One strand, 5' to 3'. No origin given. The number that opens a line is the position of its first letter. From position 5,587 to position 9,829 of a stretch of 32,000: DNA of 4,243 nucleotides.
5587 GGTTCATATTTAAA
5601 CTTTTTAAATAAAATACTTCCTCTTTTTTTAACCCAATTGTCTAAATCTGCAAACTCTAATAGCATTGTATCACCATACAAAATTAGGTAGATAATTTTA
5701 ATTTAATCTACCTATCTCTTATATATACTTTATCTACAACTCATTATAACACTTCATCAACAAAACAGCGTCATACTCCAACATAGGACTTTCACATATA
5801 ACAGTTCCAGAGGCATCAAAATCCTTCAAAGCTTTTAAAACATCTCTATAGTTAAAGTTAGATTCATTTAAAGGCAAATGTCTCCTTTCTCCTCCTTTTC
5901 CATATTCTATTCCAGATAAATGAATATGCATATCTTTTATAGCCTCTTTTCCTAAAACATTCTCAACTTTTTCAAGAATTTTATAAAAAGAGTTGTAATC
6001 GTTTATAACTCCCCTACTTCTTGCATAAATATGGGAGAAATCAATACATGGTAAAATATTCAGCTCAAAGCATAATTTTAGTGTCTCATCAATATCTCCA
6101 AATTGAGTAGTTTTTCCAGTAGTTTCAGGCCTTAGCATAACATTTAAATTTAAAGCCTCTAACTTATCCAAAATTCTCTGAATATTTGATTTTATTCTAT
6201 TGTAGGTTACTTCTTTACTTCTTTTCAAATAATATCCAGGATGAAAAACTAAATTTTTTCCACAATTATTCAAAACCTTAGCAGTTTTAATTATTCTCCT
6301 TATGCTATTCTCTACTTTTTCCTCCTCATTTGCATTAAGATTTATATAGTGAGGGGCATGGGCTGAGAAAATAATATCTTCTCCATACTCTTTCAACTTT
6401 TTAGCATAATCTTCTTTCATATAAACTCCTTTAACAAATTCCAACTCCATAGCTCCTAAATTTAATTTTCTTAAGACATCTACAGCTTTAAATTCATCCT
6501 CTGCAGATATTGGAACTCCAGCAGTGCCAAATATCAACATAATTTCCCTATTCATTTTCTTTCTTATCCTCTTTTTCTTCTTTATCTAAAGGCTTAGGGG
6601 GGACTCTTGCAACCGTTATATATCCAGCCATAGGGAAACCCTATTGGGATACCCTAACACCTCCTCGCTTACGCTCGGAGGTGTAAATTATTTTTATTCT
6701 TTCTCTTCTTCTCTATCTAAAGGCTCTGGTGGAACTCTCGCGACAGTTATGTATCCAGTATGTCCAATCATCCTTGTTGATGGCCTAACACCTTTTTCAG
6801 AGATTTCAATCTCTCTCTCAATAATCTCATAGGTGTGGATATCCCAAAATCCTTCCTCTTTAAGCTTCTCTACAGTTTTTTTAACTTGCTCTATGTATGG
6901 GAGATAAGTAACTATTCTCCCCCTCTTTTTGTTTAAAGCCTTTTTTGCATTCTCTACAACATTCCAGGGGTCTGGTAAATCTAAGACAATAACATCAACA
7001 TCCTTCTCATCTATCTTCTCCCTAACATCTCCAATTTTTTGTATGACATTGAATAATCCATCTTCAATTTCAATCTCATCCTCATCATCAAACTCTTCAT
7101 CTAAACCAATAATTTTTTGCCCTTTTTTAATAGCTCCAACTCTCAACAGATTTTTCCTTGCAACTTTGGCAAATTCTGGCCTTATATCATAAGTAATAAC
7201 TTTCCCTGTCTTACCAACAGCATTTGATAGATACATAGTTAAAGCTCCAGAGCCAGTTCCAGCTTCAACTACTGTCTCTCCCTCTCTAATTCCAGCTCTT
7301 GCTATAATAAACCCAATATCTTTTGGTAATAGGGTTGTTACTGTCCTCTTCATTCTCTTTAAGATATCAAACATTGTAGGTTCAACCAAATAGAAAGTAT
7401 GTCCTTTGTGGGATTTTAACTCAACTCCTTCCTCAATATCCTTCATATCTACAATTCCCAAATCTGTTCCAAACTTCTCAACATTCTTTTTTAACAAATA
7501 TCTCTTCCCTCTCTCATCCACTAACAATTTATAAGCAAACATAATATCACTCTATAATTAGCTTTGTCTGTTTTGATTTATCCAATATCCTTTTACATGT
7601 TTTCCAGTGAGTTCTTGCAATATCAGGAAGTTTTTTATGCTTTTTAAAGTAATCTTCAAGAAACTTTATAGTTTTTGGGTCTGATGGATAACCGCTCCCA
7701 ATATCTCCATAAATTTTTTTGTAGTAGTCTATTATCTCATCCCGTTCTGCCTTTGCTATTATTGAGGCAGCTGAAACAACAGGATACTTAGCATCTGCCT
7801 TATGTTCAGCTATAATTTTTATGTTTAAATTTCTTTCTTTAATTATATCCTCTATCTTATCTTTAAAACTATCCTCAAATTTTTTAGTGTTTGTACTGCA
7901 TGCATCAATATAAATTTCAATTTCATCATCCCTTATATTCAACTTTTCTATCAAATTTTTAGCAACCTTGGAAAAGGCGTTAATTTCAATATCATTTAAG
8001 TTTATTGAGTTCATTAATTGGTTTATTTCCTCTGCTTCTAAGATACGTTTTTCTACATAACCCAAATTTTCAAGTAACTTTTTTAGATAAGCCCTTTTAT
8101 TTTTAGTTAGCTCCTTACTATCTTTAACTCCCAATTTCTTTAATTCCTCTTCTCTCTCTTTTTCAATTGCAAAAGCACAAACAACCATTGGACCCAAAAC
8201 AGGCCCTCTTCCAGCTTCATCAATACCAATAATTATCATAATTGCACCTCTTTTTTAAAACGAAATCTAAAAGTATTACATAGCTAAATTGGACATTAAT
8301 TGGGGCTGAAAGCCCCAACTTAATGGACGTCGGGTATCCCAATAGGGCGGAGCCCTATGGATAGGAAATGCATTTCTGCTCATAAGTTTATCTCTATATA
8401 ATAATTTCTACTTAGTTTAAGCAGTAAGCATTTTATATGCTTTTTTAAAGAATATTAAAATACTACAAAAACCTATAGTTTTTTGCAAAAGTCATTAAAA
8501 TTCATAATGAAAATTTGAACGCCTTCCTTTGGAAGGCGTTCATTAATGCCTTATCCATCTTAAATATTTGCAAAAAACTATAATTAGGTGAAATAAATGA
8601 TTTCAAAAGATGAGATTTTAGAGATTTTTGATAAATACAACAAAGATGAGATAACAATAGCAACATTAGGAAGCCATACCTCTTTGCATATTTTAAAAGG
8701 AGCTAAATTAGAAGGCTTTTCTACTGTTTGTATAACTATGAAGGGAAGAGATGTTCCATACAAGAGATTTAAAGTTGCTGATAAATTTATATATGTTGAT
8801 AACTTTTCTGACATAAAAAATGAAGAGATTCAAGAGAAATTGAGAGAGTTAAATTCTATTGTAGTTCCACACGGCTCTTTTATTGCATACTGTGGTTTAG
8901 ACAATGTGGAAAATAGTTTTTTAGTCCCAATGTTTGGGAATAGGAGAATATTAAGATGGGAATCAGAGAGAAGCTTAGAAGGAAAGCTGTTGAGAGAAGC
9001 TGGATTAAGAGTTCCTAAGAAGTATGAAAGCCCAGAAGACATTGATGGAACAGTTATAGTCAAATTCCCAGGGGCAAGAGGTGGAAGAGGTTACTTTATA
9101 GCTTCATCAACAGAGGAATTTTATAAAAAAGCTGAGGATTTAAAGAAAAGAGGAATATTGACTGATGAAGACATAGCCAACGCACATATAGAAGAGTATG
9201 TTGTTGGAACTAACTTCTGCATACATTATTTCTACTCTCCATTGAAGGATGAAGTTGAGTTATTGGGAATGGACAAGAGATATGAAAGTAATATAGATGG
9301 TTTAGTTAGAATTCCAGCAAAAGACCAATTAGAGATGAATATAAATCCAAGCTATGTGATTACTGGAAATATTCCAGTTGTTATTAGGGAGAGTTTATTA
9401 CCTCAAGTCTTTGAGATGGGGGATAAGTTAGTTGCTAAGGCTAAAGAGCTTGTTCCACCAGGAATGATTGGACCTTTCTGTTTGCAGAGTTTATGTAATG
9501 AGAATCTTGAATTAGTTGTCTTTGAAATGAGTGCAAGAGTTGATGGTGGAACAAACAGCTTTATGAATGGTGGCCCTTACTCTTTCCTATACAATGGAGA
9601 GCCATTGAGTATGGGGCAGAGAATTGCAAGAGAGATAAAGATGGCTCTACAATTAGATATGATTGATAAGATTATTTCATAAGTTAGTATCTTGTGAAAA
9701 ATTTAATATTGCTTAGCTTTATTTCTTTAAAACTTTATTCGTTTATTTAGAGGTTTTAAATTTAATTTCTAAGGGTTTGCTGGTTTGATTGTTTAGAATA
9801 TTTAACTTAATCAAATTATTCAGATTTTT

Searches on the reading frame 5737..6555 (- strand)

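Call 65: search_protein_families(library=pfam, proteins=[window:5737-6555:-], max_evalue=0.00001)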
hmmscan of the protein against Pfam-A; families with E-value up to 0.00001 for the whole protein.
window:5737-6555:- (273 aa): 1 family
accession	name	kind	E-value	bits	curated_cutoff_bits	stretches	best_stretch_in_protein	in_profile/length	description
PF01261.30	AP_endonuc_2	-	4.4e-35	122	31.1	1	26-257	2-230/249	Xylose isomerase-like TIM barrel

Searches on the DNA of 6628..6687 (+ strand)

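Call 81: build_rna_model(alignment_id=A3)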
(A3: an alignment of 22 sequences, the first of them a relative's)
Model R1 built from alignment A3 (22 sequences, 72 columns); structure: RNAalifold consensus.
model positions 67; base pairs 17; branch points 1; effective number of sequences 2.59; information 0.838 bits per position. Calibrated on 0.2 Mb of random sequence (short: E-values are rough).
structure used (alignment columns):
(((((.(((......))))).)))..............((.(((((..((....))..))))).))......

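Call 82: search_with_rna_model(model_id=R1, sources=[window, L001, L002, L066, L067, L068], max_evalue=1)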
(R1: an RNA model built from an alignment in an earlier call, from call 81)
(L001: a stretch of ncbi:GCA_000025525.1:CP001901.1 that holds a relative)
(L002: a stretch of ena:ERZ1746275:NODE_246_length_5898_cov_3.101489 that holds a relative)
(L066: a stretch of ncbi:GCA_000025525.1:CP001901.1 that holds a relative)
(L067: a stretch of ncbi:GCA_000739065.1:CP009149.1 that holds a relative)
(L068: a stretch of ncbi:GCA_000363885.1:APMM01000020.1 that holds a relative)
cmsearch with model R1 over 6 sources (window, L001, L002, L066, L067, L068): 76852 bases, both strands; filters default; matches with E-value up to 1: 8.
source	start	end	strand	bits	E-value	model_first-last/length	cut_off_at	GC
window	12175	12243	+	91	3.5e-20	1-67/67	no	0.55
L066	1713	1781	+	76.8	9.4e-17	1-67/67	no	0.57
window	6628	6690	+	55.7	1.2e-11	1-67/67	no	0.49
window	8287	8360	-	42.1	2.4e-08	1-67/67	no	0.51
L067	3361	3420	-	41.5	3.3e-08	1-67/67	no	0.55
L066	1743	1815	-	17.7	0.018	1-67/67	no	0.47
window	8340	8384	+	14.8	0.094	1-67/67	no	0.47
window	12161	12197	-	12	0.43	1-67/67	no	0.46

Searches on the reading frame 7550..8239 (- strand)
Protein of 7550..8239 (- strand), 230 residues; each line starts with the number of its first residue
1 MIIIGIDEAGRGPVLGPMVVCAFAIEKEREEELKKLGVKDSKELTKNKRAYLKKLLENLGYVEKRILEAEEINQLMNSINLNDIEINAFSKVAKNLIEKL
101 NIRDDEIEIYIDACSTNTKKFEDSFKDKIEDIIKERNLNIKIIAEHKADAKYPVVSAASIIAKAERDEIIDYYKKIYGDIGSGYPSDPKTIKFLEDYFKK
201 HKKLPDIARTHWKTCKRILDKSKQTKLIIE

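Call 65: search_protein_families(library=pfam, proteins=[window:7550-8239:-], max_evalue=0.00001)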
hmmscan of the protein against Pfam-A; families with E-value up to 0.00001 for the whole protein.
window:7550-8239:- (230 aa): 1 family
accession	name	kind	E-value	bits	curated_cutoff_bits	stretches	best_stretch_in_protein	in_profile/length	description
PF01351.25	RNase_HII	-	6.2e-66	222.5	25.8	1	4-215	1-199/199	Ribonuclease HII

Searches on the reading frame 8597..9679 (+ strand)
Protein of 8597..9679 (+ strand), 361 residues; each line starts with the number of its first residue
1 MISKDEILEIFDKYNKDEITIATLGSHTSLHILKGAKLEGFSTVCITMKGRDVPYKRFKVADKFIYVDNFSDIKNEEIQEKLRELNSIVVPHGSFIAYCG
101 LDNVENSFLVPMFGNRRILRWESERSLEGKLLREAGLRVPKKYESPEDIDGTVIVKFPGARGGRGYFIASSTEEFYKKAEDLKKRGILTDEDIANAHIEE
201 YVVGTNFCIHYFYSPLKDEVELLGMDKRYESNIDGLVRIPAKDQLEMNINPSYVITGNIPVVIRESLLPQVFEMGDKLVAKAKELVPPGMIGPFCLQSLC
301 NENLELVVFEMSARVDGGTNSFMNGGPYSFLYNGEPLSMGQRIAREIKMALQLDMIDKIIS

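Call 65: search_protein_families(library=pfam, proteins=[window:8597-9679:+], max_evalue=0.00001)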
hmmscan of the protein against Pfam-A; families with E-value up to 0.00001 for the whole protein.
window:8597-9679:+ (361 aa): 2 families
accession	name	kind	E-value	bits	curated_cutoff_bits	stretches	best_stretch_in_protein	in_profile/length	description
PF06973.17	DUF1297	-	2.4e-88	295.1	23.8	1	174-360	1-187/188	Domain of unknown function (DUF1297)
PF06849.18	DUF1246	-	1.5e-48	164.2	25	1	21-143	1-122/122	Protein of unknown function (DUF1246)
